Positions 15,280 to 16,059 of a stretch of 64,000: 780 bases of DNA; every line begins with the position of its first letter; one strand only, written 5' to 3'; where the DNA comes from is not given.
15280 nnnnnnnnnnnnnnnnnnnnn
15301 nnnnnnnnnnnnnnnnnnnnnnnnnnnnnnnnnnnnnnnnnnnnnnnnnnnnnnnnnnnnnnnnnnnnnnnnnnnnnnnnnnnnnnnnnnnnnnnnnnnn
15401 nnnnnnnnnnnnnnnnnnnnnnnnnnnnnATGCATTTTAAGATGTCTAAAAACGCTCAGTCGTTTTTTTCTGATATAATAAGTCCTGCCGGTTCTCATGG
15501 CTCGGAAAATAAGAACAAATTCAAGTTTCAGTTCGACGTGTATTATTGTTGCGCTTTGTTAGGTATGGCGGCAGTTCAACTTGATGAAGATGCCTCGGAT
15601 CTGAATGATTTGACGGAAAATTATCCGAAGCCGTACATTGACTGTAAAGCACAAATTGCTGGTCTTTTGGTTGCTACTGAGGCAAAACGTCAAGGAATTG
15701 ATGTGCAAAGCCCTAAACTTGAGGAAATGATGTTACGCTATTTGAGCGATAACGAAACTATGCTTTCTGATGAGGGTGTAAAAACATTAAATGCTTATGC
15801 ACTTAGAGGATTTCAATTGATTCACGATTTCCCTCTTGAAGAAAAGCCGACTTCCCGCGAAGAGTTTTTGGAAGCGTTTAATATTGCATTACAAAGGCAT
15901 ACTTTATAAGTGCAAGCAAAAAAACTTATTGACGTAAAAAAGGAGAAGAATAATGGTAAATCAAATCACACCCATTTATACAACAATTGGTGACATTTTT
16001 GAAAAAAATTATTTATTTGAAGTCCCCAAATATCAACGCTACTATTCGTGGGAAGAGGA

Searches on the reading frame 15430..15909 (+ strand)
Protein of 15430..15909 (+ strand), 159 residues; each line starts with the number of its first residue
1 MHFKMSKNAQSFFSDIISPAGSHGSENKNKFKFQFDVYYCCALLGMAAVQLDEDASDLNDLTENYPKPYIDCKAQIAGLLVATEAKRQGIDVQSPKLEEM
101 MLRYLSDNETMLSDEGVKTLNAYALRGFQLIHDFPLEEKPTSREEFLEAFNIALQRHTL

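Call 5: search_protein_families(library=padloc, proteins=[window:15430-15909:+], max_evalue=0.01)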
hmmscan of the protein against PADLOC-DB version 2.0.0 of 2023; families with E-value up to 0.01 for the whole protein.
window:15430-15909:+ (159 aa): 0 families

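Call 6: search_protein_families(library=ncbifam, proteins=[window:15430-15909:+], max_evalue=0.01)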
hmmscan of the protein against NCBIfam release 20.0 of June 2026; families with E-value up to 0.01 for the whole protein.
window:15430-15909:+ (159 aa): 0 families

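Call 7: search_protein_families(library=pfam, proteins=[window:15430-15909:+], max_evalue=0.01)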
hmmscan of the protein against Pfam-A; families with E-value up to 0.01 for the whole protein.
window:15430-15909:+ (159 aa): 0 families

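Call 18: search_solved_structures(query=window:15430-15909:+, max_evalue=10)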
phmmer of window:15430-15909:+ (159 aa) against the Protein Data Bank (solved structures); distinct sequences matched with E-value up to 10: 0.

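Call 26: find_homologous_proteins(query=window:15430-15909:+, max_evalue=0.001)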
Query window:15430-15909:+ (159 aa): 342 proteins with E <= 0.001 among 388 candidates; the best 120 are listed.
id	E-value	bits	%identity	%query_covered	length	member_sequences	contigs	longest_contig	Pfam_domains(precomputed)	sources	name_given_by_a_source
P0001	5.1e-95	333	95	99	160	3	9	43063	-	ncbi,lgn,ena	-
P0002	1.5e-93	329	94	97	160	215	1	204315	-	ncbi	-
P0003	3.5e-93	327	91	100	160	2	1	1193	-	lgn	-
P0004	4.5e-92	324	91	100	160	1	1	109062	-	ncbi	-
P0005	4.6e-92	324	89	100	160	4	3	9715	-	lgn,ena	-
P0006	7.3e-92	323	90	99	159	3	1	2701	-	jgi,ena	-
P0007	4.1e-90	317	87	100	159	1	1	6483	-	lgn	-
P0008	5.9e-90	317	88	100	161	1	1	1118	-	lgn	-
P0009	9.2e-90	316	88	100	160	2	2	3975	-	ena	-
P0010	1.8e-88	312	88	97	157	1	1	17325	-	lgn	-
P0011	2.7e-88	311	88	100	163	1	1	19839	-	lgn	-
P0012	8.1e-88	310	85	99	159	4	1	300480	-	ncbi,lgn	-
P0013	1.1e-87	310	85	100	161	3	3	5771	-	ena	-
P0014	2.1e-87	309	84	100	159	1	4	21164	-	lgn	-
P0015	6.2e-87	307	86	97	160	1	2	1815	-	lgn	-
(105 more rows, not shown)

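Call 33: search_protein_representatives(protein=window:15430-15909:+)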
Query: 159 residues. Proteins with E-value up to 0.001 (for the whole library): 306; up to 1e-10: 85; up to 1e-30: 19. The best 150 are listed.
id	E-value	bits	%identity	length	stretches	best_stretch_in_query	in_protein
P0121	4.1e-66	237.8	68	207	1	1-156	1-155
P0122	1.5e-54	200.3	69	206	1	29-156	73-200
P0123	2.7e-54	199.5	70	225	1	30-156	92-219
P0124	1.2e-53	197.4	71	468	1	30-156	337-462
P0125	1.3e-53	197.3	71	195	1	30-156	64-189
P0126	2.9e-53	196.2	63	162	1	1-158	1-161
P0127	1.4e-49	184.2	68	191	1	37-156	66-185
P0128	1.7e-44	167.7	68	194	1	44-156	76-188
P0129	3.8e-40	153.6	68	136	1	54-156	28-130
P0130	3.8e-39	150.3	68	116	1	51-157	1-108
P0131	4.2e-38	146.9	69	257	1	58-156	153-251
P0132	4.5e-37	143.6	66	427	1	53-155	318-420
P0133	5.4e-37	143.4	48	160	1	1-154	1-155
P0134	6.2e-37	143.2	72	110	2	1-55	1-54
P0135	2.6e-36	141.1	66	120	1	49-145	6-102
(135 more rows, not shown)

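Call 36: search_protein_families(library=pfam, alignment_id=A1, max_evalue=0.1)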
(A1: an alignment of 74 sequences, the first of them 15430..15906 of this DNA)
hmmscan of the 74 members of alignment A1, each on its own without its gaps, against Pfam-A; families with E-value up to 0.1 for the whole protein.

A. member 1, window:15430-15906:+ (159 aa): 0 families

B. families by the number of members that match (of 74 scanned): 10 families
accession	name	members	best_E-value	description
PF02197.22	RIIa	1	0.0093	Regulatory subunit of type II PKA R-subunit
PF23968.1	Phage_cement_3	1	0.013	Phage cement protein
PF00496.27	SBP_bac_5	1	0.015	Bacterial extracellular solute-binding proteins, family 5 Middle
PF01857.25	RB_B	1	0.016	Retinoblastoma-associated protein B domain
PF06227.17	Poxv_Bcl-2-like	1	0.042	Poxvirus Bcl-2-like proteins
PF21977.1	DUF6926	1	0.043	Domain of unknown function (DUF6926)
PF21924.1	XRCC4_CC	1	0.083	XRCC4 coiled-coil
PF06261.16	LktC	1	0.094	Actinobacillus actinomycetemcomitans leukotoxin activator LktC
PF21373.2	ZNHIT3_C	1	0.096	Zinc finger HIT domain-containing protein 3, C-terminal domain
PF04466.19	Terminase_3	1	0.099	Phage terminase large subunit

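Call 37: search_solved_structures(query=A1, max_evalue=10)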
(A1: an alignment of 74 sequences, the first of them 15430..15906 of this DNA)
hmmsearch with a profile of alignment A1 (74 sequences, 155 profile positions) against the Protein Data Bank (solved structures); distinct sequences matched with E-value up to 10: 0.

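Call 38: search_protein_families(library=padloc, alignment_id=A1, max_evalue=0.01)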
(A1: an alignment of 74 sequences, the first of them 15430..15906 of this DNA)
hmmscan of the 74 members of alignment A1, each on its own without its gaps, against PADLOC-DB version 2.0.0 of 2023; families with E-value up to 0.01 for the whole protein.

A. member 1, window:15430-15906:+ (159 aa): 0 families

B. families by the number of members that match (of 74 scanned): 2 families
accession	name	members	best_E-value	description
PDLC04868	PDC-S05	1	0.0007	-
PDLC04717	PDC-M59A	1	0.00086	-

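Call 39: search_protein_families(library=ncbifam, alignment_id=A1, max_evalue=0.01)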
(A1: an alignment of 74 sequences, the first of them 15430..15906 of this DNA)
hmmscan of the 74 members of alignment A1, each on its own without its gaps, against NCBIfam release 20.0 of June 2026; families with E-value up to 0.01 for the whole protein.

A. member 1, window:15430-15906:+ (159 aa): 0 families

B. families by the number of members that match (of 74 scanned): 3 families
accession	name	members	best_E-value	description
TIGR04062.1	dnd_assoc_4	1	0.0013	DNA phosphorothioation-associated protein 4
NF005007.0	PRK06398.1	1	0.0028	aldose dehydrogenase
NF047366.1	TscT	1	0.0041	type II toxin-antitoxin system toxin TscT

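Call 40: predict_structure(alignment_id=A1)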
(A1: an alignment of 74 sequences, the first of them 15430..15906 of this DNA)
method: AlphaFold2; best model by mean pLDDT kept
length: 159 residues; sequences in the alignment: 74
mean_pLDDT: 95.3   pTM: 0.90
mean pLDDT of the five models: 95.3, 94.8, 94.6, 94.3, 94.2
residues with pLDDT >= 90: 143; 70-90: 13; 50-70: 3; < 50: 0
segments of 3 or more residues with pLDDT < 50: none
pLDDT, mean of each block of 10 residues (from residue 1): 96 93 78 97 98 96 97 98 98 98 98 98 98 90 96 93
secondary structure, 60 per line:
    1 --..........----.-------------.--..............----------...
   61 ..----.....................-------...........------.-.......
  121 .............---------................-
elements in order: E3-6 H7-12 H34-47 E58-62 H67-87 H95-104 H114-133 H143-158

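Call 43: fold_search(model_id=the predicted structure, library=pdb)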
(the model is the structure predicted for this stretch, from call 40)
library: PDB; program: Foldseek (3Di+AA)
matches with E <= 10: 142; with E <= 0.001: 0
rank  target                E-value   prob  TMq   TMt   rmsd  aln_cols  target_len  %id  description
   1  4krc_B                9.0e-01  0.09  0.23  0.21  18.0       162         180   11  Crystal Structure of Pho85-Pcl10-ATP-gamma-S Complex (released 2013-09-18)
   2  8ow6_A                1.3e+00  0.05  0.19  0.20  13.4       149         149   11  PERIDININ-CHLOROPHYLL-PROTEIN OF HETEROCAPSA PYGMAEA, 100K (released 2024-05-15)
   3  4krd_B                1.4e+00  0.07  0.23  0.20  18.0       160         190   11  Crystal Structure of Pho85-Pcl10 Complex (released 2013-09-18)
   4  1z8o                  2.1e+00  0.07  0.20  0.09  12.3       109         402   14  Ferrous dioxygen complex of the wild-type cytochrome P450eryF (released 2005-04-12)
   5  3voo                  2.1e+00  0.04  0.18  0.09  14.3       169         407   10  Cytochrome P450SP alpha (CYP152B1) mutant A245E (released 2013-02-06)
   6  2qtq_A                2.2e+00  0.03  0.18  0.16  13.3       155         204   10  Crystal structure of a predicted dna-binding transcriptional regulator (saro_1072) from novosphingobium aromaticivoran (released 2007-08-21)
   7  8ow6_B                2.5e+00  0.04  0.19  0.20  13.2       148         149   12  PERIDININ-CHLOROPHYLL-PROTEIN OF HETEROCAPSA PYGMAEA, 100K (released 2024-05-15)
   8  1yjg_D                2.6e+00  0.02  0.16  0.16  18.1       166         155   14  Variable Small Protein 1 of Borrelia turicatae (VspA or Vsp1) (released 2006-01-24)
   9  3d24_A                2.8e+00  0.02  0.16  0.14  16.7       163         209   16  Crystal structure of ligand-binding domain of estrogen-related receptor alpha (ERRalpha) in complex with the peroxisom (released 2008-06-10)
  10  8bbw                  2.9e+00  0.02  0.16  0.16  14.6       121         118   15  Crystal structure of medical leech destabilase (low salt) (released 2023-02-08)
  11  1vyk                  2.9e+00  0.02  0.14  0.16  17.3       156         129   13  CRYSTAL STRUCTURE OF PSBQ PROTEIN OF PHOTOSYSTEM II FROM HIGHER PLANTS (released 2005-05-26)
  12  1i5n_A                3.1e+00  0.04  0.20  0.24  12.5       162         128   10  Crystal structure of the P1 domain of CheA from Salmonella typhimurium (released 2001-07-11)
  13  2lp4_MODEL_1_A        3.1e+00  0.04  0.20  0.15  12.8       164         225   10  Solution structure of P1-CheY/P2 complex in bacterial chemotaxis (released 2012-10-24)
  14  9b8l_A                3.1e+00  0.03  0.17  0.03  18.1       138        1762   14  Cryo-EM structure of human dysferlin dimer (released 2024-11-27)
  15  1vjb_B                3.1e+00  0.03  0.17  0.13  17.7       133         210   16  crystal structure of the ligand-binding domain of the estrogen-related receptor gamma in complex with 4-hydroxytamoxif (released 2004-06-08)
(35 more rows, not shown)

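Call 58: fold_search(model_id=the predicted structure, library=viral)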
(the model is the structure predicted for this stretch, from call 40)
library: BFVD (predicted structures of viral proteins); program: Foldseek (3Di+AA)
matches with E <= 10: 147; with E <= 0.001: 0
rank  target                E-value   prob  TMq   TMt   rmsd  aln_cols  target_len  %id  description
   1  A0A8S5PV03            4.9e-02  0.98  0.52  0.48   6.1       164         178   13  Uncharacterized protein [Siphoviridae sp. ctg0K17]
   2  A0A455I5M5            6.0e-01  0.12  0.22  0.29  14.0       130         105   15  (no name in the UniProt tables at hand)
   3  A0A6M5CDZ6            1.2e+00  0.05  0.17  0.19  11.6       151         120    9  (no name in the UniProt tables at hand)
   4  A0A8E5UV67            1.2e+00  0.05  0.19  0.07  19.4       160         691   11  (no name in the UniProt tables at hand)
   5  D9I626                1.2e+00  0.06  0.16  0.21  12.8       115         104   13  Uncharacterized protein [Acinetobacter phage 133]
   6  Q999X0                1.3e+00  0.08  0.21  0.23  11.3       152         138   12  GAG polyprotein (Fragment) [Feline immunodeficiency virus]
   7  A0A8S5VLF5            1.3e+00  0.04  0.16  0.14  14.0       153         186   13  (no name in the UniProt tables at hand)
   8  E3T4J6                1.3e+00  0.04  0.15  0.18  18.1       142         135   12  Uncharacterized protein [Cafeteria roenbergensis virus (strain BV-PW1)]
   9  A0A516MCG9            1.5e+00  0.06  0.17  0.21  12.8       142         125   12  (no name in the UniProt tables at hand)
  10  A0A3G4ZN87            1.5e+00  0.04  0.16  0.05  16.4       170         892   15  ATP-dependent metallopeptidase FtsH/Yme1/Tma family protein [Terrestrivirus sp.]
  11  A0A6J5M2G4            1.7e+00  0.04  0.19  0.10  13.6       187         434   12  Uncharacterized protein [uncultured Caudovirales phage]
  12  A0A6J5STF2            1.8e+00  0.06  0.22  0.15  14.9       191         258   12  Uncharacterized protein [uncultured Caudovirales phage]
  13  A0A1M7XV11            1.9e+00  0.04  0.18  0.20  17.9       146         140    6  Uncharacterized protein [Cedratvirus A11]
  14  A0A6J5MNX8            1.9e+00  0.03  0.18  0.13  19.8       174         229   13  Uncharacterized protein [uncultured Caudovirales phage]
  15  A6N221                2.0e+00  0.05  0.17  0.15  14.7       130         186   15  Uncharacterized protein [Microbacterium phage Min1]
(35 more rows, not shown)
